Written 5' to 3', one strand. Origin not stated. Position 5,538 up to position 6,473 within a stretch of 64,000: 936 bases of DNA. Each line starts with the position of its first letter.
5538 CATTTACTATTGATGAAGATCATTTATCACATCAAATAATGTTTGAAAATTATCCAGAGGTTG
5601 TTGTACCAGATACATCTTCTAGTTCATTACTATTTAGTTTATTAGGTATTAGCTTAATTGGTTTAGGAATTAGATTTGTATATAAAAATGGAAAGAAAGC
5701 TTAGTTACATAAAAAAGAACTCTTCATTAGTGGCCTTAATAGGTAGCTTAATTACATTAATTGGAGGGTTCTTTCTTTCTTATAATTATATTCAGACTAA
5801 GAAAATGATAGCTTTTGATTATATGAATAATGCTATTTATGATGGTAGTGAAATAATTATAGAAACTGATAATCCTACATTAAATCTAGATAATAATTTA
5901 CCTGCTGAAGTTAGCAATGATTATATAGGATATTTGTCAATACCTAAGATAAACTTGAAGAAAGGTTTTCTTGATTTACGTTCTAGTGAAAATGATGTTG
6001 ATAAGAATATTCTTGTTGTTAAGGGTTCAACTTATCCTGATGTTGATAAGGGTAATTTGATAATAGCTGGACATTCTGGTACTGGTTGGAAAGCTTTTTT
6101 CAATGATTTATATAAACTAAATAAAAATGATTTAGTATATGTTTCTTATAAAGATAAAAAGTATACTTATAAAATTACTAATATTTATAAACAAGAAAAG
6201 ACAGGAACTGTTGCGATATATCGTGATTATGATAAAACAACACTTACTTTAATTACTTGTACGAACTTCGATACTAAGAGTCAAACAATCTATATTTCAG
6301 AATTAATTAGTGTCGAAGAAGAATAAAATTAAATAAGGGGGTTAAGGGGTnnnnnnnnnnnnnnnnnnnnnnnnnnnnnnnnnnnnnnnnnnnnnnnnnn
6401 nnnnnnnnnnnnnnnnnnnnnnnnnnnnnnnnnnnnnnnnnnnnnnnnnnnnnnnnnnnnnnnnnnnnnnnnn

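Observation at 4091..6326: Thioester-domain adhesin with non-canonical VPDTS sorting motif, twin consensus promoters and a sortase lacking the conserved Arg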

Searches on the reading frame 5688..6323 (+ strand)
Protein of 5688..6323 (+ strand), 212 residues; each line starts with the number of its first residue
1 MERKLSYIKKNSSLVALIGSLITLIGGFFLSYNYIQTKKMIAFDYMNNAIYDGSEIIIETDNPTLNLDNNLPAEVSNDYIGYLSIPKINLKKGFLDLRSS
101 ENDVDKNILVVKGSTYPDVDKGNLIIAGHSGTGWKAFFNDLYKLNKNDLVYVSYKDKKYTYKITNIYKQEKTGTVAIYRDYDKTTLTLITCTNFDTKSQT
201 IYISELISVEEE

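Call 5: search_protein_families(library=pfam, proteins=[window:5688-6323:+], max_evalue=0.1)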
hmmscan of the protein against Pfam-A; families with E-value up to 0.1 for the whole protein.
window:5688-6323:+ (212 aa): 2 families
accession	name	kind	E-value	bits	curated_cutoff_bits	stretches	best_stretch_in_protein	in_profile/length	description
PF04203.18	Sortase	-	7.4e-21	74.6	26.6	1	83-198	1-115/125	Sortase domain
PF19727.4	DUF6219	-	0.088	13.1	27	0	18-57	9-52/69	Family of unknown function (DUF6219)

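Call 6: search_protein_families(library=ncbifam, proteins=[window:5688-6323:+], max_evalue=0.1)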
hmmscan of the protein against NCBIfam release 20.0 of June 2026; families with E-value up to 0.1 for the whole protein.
window:5688-6323:+ (212 aa): 9 families
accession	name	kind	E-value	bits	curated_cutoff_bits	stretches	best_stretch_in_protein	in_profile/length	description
TIGR01076.1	sortase_fam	subfamily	7.7e-18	64.6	39.35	1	81-203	1-123/136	sortase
NF033745.1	class_C_sortase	subfamily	9.2e-18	64.8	160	1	73-198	86-211/220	class C sortase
NF058671.1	sortase_SrtD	exception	7.8e-15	55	140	1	20-195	3-172/187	class D sortase, LPxTATN-specific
NF033746.1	class_D_sortase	subfamily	1.6e-13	50.7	165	1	76-195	6-118/135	class D sortase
NF033747.1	class_E_sortase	subfamily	3.8e-10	40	160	1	75-209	66-208/211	class E sortase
NF033748.1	class_F_sortase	subfamily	1.2e-07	31.5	166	1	120-202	58-144/155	class F sortase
TIGR03784.1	marine_sortase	equivalog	1.6e-06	27.9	158.25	1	119-198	88-163/174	class GN sortase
NF045772.1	VirAssocBptA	equivalog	0.024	14.5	300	0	25-166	80-200/206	virulence-associated protein BptA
TIGR03608.1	L_ocin_972_ABC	subfamily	0.027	13.9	254.85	0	118-169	20-75/206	putative bacteriocin export ABC transporter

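Call 7: search_solved_structures(query=window:5688-6323:+, max_evalue=0.01, show_alignments=5)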
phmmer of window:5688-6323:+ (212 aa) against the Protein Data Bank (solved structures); distinct sequences matched with E-value up to 0.01: 33.
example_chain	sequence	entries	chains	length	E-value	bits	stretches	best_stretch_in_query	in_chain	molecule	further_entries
24rr_A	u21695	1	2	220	7.2e-12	48.7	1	77-201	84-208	Ebp pilus assembly class C sortase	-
2kw8_A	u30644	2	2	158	9.4e-11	45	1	77-201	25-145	LPXTG-site transpeptidase family protein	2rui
4d7w_A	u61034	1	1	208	5e-10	42.7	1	68-200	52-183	SORTASE FAMILY PROTEIN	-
8gmx_A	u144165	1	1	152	9.8e-10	41.7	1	74-202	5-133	Class C sortase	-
6ixz_A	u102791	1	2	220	4.4e-08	36.3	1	76-200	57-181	Sortase family protein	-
7d6p_A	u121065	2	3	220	4.9e-08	36.2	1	76-200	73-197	Sortase family protein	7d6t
4d70_A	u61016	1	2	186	3.7e-07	33.3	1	77-195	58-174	SORTASE FAMILY PROTEIN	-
3g66_A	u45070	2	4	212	8.3e-07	32.2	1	77-201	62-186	Sortase C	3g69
2ln7_A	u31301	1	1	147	4.2e-06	29.9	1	78-196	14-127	LPXTG-site transpeptidase family protein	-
8t28_A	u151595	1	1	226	6.6e-06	29.2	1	79-201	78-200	Class C sortase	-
8gr6_A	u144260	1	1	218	1.1e-05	28.4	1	78-201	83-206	Sortase-like protein, putative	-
6bwe_A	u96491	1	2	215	1.4e-05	28.2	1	105-202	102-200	Putative fimbrial associated sortase-like protein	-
5k9a_A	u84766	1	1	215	1.5e-05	28.1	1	105-202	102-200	Putative fimbrial associated sortase-like protein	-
2xwg_A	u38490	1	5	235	1.6e-05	27.9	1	123-203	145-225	SORTASE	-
3o0p_A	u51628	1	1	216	2e-05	27.7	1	75-194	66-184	Sortase family protein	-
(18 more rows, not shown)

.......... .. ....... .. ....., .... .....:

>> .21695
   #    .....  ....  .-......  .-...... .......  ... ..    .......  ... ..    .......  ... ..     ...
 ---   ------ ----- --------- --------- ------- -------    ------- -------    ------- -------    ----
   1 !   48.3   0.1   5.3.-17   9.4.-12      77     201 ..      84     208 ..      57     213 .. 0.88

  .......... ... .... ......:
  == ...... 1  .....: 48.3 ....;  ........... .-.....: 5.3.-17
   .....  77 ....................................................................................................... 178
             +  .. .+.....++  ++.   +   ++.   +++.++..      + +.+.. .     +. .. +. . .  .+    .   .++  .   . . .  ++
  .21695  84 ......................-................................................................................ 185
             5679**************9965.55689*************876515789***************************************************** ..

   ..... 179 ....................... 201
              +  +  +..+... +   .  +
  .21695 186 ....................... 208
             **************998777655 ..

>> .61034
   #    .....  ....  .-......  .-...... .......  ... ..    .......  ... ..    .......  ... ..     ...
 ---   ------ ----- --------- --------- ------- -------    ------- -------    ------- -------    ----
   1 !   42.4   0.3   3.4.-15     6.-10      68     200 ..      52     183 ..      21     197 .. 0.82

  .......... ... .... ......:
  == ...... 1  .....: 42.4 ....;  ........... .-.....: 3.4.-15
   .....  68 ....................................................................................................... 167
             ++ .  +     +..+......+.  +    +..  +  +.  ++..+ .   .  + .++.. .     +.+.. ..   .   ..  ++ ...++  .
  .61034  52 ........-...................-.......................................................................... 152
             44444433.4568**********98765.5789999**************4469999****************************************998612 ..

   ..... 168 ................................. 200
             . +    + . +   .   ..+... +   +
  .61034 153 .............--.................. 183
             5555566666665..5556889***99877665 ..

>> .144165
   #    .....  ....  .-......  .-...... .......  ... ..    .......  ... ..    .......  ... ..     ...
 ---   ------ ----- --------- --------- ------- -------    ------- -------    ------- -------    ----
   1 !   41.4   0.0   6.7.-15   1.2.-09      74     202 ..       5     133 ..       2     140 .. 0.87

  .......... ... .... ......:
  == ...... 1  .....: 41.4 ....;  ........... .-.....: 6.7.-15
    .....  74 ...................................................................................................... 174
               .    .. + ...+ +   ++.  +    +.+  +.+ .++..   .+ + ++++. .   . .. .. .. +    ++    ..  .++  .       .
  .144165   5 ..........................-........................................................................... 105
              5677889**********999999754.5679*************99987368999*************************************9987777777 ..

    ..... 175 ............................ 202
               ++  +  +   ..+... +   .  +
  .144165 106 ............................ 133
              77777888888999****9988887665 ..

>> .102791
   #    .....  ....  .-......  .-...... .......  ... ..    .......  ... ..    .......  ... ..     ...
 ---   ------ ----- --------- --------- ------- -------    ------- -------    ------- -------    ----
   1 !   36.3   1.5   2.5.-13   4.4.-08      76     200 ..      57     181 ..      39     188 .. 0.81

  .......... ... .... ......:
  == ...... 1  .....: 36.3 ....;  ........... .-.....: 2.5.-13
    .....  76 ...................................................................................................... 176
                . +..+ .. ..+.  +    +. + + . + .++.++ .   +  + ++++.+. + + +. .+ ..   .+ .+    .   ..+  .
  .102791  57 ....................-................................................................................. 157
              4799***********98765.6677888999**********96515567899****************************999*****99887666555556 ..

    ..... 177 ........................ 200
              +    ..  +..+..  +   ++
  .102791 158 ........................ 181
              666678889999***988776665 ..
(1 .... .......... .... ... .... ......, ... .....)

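Call 8: find_homologous_proteins(query=window:5688-6323:+, max_evalue=0.00001)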
Query window:5688-6323:+ (212 aa): 3729 proteins with E <= 0.00001 among 4012 candidates; the best 120 are listed.
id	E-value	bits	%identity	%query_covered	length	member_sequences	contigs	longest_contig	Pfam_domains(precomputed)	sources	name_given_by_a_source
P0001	6.0e-132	455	100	100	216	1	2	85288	PF04203.19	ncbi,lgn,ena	-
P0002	1.5e-98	346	76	100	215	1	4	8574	PF04203.19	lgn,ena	-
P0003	1.5e-98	346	76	100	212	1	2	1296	PF04203.19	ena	-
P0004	2.2e-98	346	75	100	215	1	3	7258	PF04203.19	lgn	-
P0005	2.7e-98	346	76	100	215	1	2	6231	PF04203.19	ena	-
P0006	6.3e-98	344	77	97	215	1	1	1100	PF04203.19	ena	-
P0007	9.1e-98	344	75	100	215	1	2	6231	PF04203.19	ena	-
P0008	1.2e-97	343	75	100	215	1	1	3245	PF04203.19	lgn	-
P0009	1.3e-97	343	75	100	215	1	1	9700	PF04203.19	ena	-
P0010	1.6e-97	343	75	100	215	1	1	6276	PF04203.19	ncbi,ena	-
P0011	2.1e-97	343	77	97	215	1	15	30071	PF04203.19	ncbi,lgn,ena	-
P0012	9.5e-97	341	74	100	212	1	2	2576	PF04203.19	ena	-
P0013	1.0e-96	340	74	100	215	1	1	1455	PF04203.19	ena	-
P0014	2.5e-96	339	73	100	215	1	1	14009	PF04203.19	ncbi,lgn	-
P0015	7.1e-94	331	71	100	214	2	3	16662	PF04203.19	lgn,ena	-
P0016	3.7e-93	329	70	100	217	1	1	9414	PF04203.19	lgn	-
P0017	6.7e-93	328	72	99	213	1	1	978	PF04203.19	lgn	-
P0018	2.1e-92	326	71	99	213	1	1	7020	PF04203.19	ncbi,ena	-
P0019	4.6e-92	325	71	97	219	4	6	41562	PF04203.19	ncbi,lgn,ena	-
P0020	7.7e-89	315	68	99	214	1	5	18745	PF04203.19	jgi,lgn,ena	-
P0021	2.4e-88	313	67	100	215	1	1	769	PF04203.19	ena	-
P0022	2.9e-88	313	67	99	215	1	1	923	PF04203.19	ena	-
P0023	3.2e-88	313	68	95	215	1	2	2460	PF04203.19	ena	-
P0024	3.4e-88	313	70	95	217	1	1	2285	PF04203.19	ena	-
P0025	4.7e-88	312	68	95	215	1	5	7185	PF04203.19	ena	-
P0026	4.7e-88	312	66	100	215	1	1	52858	PF04203.19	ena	-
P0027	6.3e-88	312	68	95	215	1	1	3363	PF04203.19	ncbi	-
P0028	6.5e-88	312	65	100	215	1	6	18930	PF04203.19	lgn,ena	-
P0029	6.8e-88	312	66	100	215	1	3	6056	PF04203.19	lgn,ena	-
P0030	6.8e-88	312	68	99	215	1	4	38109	PF04203.19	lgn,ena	-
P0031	8.1e-88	311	65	100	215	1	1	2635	PF04203.19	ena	-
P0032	8.3e-88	311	68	95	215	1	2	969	PF04203.19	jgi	-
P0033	8.5e-88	311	68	95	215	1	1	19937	PF04203.19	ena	-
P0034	9.7e-88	311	68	99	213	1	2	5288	PF04203.19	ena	-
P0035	9.8e-88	311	65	99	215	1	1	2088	PF04203.19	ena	-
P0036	1.0e-87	311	68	99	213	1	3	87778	PF04203.19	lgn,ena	-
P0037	1.2e-87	311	71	95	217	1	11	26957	PF04203.19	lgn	-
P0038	1.3e-87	311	68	99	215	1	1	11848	PF04203.19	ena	-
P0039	1.4e-87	311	65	100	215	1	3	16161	PF04203.19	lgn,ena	-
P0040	1.4e-87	311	68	99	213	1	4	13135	PF04203.19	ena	-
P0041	1.5e-87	311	67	95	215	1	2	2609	PF04203.19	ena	-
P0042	1.7e-87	310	68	99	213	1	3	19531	PF04203.19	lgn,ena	-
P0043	1.9e-87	310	65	99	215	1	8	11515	PF04203.19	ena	-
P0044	2.1e-87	310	67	100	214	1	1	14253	PF04203.19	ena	-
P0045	2.2e-87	310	71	94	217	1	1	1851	PF04203.19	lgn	-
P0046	2.4e-87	310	68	100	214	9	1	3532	PF04203.19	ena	-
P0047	3.4e-87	309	69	94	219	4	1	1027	PF04203.19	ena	-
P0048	3.5e-87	309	68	94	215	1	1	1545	PF04203.19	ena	-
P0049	3.7e-87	309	64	100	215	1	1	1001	PF04203.19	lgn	-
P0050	4.9e-87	309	67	100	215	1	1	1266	PF04203.19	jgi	-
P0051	5.2e-87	309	66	99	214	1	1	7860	PF04203.19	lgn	-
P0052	6.9e-87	308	69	96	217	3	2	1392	PF04203.19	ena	-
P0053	7.6e-87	308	68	95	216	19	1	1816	PF04203.19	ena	-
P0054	9.7e-87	308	64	99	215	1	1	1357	PF04203.19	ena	-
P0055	1.1e-86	308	71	92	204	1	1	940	PF04203.19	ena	-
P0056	1.4e-86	307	65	100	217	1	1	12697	PF04203.19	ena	-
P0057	1.9e-86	307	65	100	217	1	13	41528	PF04203.19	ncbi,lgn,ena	-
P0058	2.0e-86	307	70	93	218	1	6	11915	PF04203.19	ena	-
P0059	2.0e-86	307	68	100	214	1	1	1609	PF04203.19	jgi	jgi:LPXTG-site transpeptidase (sortase) family protein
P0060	2.0e-86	307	70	94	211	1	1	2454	PF04203.19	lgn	-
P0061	2.1e-86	307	71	93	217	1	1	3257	PF04203.19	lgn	-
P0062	2.5e-86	307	71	92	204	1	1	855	PF04203.19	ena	-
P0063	2.6e-86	306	65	100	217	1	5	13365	PF04203.19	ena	-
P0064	2.6e-86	306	69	94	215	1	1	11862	PF04203.19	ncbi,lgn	-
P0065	2.8e-86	306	68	94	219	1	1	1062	PF04203.19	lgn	-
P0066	3.0e-86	306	69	94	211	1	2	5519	PF04203.19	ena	-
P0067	3.5e-86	306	65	100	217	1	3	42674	PF04203.19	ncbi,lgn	-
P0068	3.5e-86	306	65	100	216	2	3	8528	PF04203.19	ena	-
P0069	3.5e-86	306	65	100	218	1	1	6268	PF04203.19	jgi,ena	-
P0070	4.6e-86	306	71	93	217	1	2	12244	PF04203.19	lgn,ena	-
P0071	5.8e-86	305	67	100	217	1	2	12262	PF04203.19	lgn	-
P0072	6.0e-86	305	67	97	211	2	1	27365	PF04203.19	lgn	-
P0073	7.2e-86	305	69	94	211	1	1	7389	PF04203.19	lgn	-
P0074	9.1e-86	305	65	100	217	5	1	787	PF04203.19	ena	-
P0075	9.9e-86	305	68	95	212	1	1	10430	PF04203.19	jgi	-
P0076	1.4e-85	304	68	100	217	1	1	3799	PF04203.19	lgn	-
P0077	1.4e-85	304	65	100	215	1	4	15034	PF04203.19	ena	-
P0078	1.5e-85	304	66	99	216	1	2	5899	PF04203.19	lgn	-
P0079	1.5e-85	304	66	99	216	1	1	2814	PF04203.19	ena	-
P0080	1.6e-85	304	68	93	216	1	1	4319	PF04203.19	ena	-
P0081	1.6e-85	304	64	100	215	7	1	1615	PF04203.19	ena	-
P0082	1.9e-85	304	64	100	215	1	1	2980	PF04203.19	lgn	-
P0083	1.9e-85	304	65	100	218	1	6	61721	PF04203.19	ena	-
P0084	2.0e-85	304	69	94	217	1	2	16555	PF04203.19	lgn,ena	-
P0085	2.4e-85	303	64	100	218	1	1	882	PF04203.19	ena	-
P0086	2.7e-85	303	67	100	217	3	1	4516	PF04203.19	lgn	-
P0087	3.2e-85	303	64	100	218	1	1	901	PF04203.19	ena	-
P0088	3.2e-85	303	65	100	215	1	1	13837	PF04203.19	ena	-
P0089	3.2e-85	303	66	99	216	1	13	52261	PF04203.19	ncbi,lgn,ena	-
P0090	3.5e-85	303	70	94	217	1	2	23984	PF04203.19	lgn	-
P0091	3.5e-85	303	66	94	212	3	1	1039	PF04203.19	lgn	-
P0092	3.6e-85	303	66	99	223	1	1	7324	PF04203.19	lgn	-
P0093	3.6e-85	303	70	100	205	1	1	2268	PF04203.19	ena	-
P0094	3.7e-85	303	70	94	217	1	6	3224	PF04203.19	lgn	-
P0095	3.9e-85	303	65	99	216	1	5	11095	PF04203.19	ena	-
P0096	4.3e-85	303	65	99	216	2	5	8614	PF04203.19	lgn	-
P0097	4.3e-85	302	70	94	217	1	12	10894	PF04203.19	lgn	-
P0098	4.6e-85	302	65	99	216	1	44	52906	PF04203.19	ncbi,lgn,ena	-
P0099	5.2e-85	302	70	94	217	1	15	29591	PF04203.19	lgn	-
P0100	5.2e-85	302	70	94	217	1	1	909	PF04203.19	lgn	-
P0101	5.4e-85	302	65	99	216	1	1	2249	PF04203.19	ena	-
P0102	5.7e-85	302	66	100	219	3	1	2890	PF04203.19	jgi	jgi:LPXTG-site transpeptidase (sortase) family protein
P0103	7.3e-85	302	66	99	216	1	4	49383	PF04203.19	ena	-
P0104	8.0e-85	302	65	99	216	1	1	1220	PF04203.19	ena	-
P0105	8.0e-85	302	65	100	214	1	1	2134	PF04203.19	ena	-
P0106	9.6e-85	301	67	99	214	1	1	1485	PF04203.19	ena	-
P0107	1.1e-84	301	71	93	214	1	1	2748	PF04203.19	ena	-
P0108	1.2e-84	301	65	96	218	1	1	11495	PF04203.19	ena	-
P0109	1.2e-84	301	65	99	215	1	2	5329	PF04203.19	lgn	-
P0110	1.3e-84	301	69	94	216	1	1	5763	PF04203.19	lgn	-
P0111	1.3e-84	301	66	99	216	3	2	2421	PF04203.19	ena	-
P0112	1.3e-84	301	69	93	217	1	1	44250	PF04203.19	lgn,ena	-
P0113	1.4e-84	301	69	93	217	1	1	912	PF04203.19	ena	-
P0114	1.6e-84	301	67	95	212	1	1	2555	PF04203.19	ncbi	-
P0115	1.6e-84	301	67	97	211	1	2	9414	PF04203.19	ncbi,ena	-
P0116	1.6e-84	301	65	99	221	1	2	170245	PF04203.19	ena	-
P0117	1.7e-84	301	65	99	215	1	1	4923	PF04203.19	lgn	-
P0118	1.8e-84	300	65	99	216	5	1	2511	PF04203.19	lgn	-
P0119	1.8e-84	300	67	95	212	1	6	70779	PF04203.19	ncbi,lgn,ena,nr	ncbi:MAG: sortase [Bacilli bacterium]|nr:sortase [Bacilli bacterium]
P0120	1.9e-84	300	65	99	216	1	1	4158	PF04203.19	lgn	-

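Call 14: find_related_loci(query=A1, collection=genome_contigs, flank=7000)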
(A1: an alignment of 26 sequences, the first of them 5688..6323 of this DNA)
Query A1 (212 aa) in genome_contigs; peptide patterns used: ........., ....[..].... (x = any residue, [..] = any of these).
346 stretches matched a pattern; 322 encode a relative of the query (tblastn E <= 1e-3); the best 80 are kept; 80 distinct loci.
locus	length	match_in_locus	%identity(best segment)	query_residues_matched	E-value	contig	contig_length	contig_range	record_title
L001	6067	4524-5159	75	1-212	5e-103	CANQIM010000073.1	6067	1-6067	MAG: uncultured Bacilli bacterium isolate Lapin-028__bin25 genome assembly, contig: Lapin-028__NODE_14103_length_6067_co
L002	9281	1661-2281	77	8-212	4e-102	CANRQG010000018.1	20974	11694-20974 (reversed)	MAG: uncultured Bacilli bacterium isolate Lapin-017__bin44 genome assembly, contig: Lapin-017__NODE_1346_length_20974_co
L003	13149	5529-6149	71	8-212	2e-97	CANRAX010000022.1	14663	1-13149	MAG: uncultured Bacilli bacterium isolate Lapin-016__bin45 genome assembly, contig: Lapin-016__NODE_3656_length_14663_co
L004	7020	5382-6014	71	1-210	3e-97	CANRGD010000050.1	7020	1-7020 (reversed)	MAG: uncultured Bacilli bacterium isolate Lapin-022__bin68 genome assembly, contig: Lapin-022__NODE_10822_length_7020_co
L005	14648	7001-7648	66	1-210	7e-90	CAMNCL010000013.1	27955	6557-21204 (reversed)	MAG: uncultured Bacillales bacterium isolate SRR1222429_bin.142_metaWRAP_v1.3_MAG genome assembly, contig: NODE.2984_len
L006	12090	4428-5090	65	1-210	8e-90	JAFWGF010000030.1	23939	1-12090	MAG: Bacilli bacterium isolate RGIG5711 Sheep_Duodenum.Co__c482121, whole genome shotgun sequence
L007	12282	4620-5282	65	1-210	1e-89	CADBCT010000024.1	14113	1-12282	MAG: uncultured Erysipelotrichaceae bacterium isolate RUG13858 genome assembly, contig: RUG13858_asm_24, whole genome sh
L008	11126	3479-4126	65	1-210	1e-89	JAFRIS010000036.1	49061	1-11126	MAG: Bacilli bacterium isolate RGIG2506 Goat_Jejunum-3__c333220, whole genome shotgun sequence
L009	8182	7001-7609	67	11-211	2e-89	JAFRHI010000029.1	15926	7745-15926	MAG: Bacilli bacterium isolate RGIG2470 Goat_Jejunum-2__c320863, whole genome shotgun sequence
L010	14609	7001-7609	67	11-212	1e-88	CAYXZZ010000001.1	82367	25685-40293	MAG TPA_asm: uncultured Mycoplasma sp. isolate SRP315200_co2_747 genome assembly, contig: NODE_54_length_82367_cov_13.95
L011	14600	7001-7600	68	13-210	2e-88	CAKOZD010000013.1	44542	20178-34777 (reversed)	MAG: uncultured Bacilli bacterium isolate REFINED_METABAT215_TOP10_CONTIGS_1500_ASSEMBLY_K77_MERGED__Hadza_MoBio_hadza-A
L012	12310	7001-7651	65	1-212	2e-88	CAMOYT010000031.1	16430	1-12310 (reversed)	MAG: uncultured Firmicutes bacterium isolate SRR873602_bin.119_metaWRAP_v1.3_MAG genome assembly, contig: NODE_7250_leng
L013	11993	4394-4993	68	13-210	2e-88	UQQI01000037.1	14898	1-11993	uncultured Mollicutes bacterium isolate UMGS532 genome assembly, contig: NODE_380_length_14898_cov_5.438456, whole genom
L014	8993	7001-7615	66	11-212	3e-87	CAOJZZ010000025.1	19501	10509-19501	MAG TPA_asm: uncultured Tenericutes bacterium isolate SRR17684619_bin.35_metawrap_v1.3_MAG genome assembly, contig: NODE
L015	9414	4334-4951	67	8-212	2e-87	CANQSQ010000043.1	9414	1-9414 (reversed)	MAG: uncultured Bacilli bacterium isolate Lapin-026__bin111 genome assembly, contig: Lapin-026__NODE_9371_length_9414_co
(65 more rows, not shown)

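Call 22: search_protein_representatives(protein=window:5688-6323:+)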
Query: 212 residues. Proteins with E-value up to 0.001 (for the whole library): 2506; up to 1e-10: 860; up to 1e-30: 99. The best 150 are listed.
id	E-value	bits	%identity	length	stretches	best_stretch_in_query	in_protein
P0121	1.4e-75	269.8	62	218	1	9-212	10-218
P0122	2.2e-67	243.0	61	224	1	10-212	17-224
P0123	5.1e-59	215.7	63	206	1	1-160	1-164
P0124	3.3e-52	193.5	52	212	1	8-209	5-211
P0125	3.0e-50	187.1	51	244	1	7-212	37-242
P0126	1.7e-49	184.7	62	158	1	7-149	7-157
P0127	1.9e-48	181.2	50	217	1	10-209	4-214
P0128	2.7e-48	180.7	52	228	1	10-208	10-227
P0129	1.4e-47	178.3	53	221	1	15-210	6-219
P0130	6.9e-47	176.1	47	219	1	16-211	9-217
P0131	1.9e-46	174.6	50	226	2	74-206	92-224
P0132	4.7e-46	173.4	69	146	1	103-212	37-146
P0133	1.3e-45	171.9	68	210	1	92-209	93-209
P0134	6.0e-45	169.8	47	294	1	8-210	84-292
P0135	3.2e-44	167.4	50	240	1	17-211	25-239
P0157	1.2e-37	146.0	43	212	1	14-209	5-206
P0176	3.3e-34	134.7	42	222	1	14-209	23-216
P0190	1.4e-32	129.4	50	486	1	74-206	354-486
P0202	1.9e-31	125.7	48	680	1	57-204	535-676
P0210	5.1e-31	124.3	42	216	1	7-208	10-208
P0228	3.2e-30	121.7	38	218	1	9-209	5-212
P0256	6.5e-29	117.4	46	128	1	84-208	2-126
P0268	1.3e-28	116.4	38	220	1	17-211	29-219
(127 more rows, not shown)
